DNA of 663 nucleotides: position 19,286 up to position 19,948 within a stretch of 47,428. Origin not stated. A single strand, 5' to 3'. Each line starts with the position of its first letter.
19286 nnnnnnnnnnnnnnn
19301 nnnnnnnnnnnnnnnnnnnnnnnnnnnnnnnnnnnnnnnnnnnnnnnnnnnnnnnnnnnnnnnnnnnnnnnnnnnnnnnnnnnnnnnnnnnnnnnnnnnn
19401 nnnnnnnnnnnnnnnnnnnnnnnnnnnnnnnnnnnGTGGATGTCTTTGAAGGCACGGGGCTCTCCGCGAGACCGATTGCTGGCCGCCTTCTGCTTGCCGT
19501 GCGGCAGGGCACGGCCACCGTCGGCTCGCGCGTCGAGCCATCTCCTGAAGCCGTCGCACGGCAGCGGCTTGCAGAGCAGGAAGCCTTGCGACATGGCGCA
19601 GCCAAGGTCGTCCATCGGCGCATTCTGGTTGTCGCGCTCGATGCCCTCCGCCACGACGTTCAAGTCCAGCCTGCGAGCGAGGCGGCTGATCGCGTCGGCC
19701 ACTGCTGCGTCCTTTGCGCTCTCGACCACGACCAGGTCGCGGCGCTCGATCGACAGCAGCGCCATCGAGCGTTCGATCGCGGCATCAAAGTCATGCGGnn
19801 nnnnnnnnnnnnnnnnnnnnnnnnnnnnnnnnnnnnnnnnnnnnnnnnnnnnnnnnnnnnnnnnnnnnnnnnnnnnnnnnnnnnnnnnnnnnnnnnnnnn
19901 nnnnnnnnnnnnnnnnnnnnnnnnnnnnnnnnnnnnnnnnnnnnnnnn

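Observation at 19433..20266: A stand-alone, apparently degenerate EAL-like protein is encoded inside the che operon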

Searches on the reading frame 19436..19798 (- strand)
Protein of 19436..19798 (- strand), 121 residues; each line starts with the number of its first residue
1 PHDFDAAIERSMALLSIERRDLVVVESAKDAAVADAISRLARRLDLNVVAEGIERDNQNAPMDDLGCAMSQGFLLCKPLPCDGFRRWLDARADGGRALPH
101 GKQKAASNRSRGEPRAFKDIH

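Call 81: search_protein_families(library=pfam, proteins=[window:19436-19798:-], max_evalue=0.01)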
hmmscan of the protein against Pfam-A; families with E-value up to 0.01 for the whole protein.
seq(121 aa): 1 family
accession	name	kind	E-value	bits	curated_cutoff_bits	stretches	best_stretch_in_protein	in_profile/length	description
PF00563.25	EAL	-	7.5e-10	39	31.3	1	25-78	182-236/236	EAL domain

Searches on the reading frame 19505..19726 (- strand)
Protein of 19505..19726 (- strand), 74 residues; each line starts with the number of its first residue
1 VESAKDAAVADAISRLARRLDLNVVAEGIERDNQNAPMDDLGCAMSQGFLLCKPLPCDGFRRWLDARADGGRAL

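Call 82: search_protein_families(library=pfam, proteins=[window:19505-19726:-], max_evalue=0.01)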
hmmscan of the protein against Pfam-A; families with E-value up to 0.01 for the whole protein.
seq(74 aa): 1 family
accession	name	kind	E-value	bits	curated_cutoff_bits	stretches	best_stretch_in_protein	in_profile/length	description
PF00563.25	EAL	-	6.1e-10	39.3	31.3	1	3-54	185-236/236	EAL domain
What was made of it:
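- The fit to the EAL model is falling relative to the sister allele (call 82).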
